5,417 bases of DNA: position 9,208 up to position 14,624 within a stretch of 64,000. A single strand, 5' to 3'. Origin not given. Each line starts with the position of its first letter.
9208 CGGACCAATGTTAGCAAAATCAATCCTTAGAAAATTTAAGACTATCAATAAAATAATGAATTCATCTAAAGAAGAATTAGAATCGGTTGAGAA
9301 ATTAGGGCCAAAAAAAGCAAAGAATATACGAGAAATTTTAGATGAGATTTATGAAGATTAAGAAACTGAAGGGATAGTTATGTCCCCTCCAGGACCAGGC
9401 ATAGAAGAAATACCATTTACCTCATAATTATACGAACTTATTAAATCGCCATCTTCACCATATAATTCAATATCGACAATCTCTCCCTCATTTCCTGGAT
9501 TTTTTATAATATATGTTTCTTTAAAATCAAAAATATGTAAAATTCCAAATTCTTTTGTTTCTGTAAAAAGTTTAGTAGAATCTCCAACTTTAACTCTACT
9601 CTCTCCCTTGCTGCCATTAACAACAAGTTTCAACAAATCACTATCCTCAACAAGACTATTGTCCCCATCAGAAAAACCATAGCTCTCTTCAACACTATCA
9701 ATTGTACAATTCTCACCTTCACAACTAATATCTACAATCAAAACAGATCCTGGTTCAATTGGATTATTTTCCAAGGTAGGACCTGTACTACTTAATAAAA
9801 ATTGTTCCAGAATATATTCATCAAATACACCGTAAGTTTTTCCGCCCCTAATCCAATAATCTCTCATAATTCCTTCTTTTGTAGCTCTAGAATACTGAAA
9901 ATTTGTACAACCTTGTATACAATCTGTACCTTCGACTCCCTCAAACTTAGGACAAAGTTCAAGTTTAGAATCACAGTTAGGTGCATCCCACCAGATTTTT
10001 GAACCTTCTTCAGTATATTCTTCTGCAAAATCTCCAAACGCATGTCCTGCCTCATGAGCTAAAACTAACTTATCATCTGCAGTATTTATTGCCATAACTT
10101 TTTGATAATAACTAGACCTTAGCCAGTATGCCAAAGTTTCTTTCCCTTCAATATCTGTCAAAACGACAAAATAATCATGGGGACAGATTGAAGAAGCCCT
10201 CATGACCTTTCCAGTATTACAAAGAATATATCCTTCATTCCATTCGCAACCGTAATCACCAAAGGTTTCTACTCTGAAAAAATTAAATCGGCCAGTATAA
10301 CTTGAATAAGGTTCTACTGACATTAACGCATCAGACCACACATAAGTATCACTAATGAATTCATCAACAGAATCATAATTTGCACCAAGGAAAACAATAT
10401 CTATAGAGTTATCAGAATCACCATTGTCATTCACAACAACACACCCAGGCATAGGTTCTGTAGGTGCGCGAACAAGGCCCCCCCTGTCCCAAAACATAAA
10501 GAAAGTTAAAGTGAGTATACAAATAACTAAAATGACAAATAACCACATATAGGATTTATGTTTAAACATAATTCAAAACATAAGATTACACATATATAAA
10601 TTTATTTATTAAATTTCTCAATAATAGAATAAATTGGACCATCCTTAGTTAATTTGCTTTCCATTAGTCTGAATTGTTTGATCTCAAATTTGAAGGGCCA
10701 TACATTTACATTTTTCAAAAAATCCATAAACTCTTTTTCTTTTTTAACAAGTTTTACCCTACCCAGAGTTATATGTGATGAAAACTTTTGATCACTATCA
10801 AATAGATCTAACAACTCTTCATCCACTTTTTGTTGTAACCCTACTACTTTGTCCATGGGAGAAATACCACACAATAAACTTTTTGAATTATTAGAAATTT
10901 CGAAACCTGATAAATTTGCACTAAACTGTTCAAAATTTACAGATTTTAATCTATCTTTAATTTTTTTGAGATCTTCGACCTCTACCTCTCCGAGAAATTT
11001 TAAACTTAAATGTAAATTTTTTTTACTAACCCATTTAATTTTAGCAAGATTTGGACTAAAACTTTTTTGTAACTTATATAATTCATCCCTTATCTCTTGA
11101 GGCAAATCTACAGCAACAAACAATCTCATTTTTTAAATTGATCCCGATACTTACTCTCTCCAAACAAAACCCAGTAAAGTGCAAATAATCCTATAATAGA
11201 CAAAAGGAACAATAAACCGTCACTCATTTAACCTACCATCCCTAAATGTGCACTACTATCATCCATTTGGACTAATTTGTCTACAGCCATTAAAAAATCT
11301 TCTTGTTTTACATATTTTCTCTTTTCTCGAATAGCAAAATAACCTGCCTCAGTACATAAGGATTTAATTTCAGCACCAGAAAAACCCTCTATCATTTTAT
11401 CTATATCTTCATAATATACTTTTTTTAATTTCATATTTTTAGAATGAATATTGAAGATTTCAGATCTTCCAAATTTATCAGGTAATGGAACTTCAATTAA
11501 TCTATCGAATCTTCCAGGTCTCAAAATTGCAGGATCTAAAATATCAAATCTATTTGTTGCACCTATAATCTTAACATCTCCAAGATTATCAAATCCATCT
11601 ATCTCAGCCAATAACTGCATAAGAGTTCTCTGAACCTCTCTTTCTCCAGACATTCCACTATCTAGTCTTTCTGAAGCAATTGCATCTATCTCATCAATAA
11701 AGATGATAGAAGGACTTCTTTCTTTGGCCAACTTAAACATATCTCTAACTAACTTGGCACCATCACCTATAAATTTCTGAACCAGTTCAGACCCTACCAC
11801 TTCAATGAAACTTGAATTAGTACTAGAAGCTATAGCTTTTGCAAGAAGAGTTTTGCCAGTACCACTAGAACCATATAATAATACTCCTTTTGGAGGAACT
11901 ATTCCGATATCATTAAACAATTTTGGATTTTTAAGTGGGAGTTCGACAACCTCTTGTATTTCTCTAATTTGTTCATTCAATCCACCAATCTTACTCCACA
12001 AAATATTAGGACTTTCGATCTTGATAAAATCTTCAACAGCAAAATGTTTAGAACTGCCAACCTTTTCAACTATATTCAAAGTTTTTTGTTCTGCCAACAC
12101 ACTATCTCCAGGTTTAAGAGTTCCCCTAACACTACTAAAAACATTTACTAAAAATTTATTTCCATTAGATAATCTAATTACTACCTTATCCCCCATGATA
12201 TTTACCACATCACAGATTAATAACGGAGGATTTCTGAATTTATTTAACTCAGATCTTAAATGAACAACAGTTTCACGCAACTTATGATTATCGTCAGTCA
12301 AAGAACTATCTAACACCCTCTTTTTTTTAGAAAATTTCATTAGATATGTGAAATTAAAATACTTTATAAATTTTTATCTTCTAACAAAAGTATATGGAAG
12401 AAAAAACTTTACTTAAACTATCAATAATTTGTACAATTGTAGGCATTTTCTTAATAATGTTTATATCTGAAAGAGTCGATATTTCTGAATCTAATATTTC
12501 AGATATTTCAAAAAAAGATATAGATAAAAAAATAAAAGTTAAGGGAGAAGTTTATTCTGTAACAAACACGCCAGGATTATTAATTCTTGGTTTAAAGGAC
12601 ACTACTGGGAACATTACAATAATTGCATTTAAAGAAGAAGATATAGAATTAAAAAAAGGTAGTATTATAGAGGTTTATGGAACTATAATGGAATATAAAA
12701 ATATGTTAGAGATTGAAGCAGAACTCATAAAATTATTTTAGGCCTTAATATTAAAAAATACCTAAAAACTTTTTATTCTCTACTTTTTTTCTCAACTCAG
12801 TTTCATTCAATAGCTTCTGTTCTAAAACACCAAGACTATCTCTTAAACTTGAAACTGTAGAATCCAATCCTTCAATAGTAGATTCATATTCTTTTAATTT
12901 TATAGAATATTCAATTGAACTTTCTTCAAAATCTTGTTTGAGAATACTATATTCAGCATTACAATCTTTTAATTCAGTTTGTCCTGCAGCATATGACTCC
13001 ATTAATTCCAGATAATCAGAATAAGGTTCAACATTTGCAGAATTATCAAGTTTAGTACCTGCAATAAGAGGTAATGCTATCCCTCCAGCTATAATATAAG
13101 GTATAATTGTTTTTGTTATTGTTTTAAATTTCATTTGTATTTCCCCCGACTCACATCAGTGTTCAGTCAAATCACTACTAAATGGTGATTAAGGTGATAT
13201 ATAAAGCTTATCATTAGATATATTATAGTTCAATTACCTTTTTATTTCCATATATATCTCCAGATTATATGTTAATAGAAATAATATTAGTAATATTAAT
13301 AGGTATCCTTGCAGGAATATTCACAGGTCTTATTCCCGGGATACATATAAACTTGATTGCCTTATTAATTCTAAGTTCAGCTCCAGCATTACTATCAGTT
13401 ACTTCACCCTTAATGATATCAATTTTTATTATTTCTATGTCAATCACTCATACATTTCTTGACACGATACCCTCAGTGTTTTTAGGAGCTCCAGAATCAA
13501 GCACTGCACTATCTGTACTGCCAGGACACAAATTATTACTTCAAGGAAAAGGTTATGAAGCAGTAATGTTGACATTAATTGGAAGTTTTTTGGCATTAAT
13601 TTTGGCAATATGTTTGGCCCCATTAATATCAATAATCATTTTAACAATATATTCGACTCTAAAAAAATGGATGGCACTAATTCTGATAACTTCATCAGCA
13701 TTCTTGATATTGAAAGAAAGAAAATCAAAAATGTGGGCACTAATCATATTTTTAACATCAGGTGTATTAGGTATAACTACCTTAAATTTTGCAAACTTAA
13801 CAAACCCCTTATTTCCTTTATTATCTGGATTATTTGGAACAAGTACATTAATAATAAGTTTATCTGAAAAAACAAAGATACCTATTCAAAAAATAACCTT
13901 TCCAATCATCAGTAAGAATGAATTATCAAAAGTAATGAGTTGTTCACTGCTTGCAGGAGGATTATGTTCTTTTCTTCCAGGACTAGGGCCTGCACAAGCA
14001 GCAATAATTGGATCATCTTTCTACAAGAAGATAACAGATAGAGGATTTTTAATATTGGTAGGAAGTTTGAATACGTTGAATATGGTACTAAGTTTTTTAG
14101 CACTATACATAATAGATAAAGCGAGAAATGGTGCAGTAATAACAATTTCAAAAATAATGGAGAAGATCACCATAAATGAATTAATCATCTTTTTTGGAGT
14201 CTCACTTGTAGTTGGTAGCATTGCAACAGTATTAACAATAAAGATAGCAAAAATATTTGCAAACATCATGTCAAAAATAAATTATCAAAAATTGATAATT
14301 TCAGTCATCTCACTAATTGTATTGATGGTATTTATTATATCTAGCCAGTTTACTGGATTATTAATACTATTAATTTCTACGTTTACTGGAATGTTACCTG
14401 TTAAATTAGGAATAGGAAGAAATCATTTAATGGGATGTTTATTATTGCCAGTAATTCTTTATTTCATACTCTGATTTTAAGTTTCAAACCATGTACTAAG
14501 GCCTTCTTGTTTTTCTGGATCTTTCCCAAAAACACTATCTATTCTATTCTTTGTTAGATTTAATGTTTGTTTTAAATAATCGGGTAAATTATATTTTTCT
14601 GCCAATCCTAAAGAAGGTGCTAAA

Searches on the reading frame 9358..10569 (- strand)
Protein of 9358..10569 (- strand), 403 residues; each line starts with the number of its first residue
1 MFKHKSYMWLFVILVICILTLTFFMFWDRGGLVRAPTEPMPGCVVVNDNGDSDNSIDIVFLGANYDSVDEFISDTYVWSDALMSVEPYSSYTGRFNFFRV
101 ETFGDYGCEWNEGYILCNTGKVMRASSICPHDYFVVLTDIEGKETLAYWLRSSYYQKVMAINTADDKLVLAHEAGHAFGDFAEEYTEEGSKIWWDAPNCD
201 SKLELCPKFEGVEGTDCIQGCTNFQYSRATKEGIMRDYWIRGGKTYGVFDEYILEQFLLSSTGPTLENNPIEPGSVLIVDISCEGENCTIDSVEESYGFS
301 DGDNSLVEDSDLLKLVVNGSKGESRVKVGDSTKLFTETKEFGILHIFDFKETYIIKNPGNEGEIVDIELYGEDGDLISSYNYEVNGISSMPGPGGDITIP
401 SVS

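Call 52: search_protein_families(library=pfam, proteins=[window:9358-10569:-], max_evalue=0.01)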
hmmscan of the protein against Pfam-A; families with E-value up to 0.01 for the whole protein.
window:9358-10569:- (403 aa): 1 family
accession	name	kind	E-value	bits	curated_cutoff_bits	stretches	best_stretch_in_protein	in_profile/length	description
PF09471.16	Peptidase_M64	-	2.5e-07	30.6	26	1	111-188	90-164/302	IgA Peptidase M64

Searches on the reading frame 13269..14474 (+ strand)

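Call 52: search_protein_families(library=pfam, proteins=[window:13269-14474:+], max_evalue=0.01)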
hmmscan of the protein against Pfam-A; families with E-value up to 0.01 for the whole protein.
window:13269-14474:+ (401 aa): 1 family
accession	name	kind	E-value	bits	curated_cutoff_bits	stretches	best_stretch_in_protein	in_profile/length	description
PF01970.21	TctA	-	8.9e-52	176.6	28.9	1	6-388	1-422/423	Tripartite tricarboxylate transporter TctA family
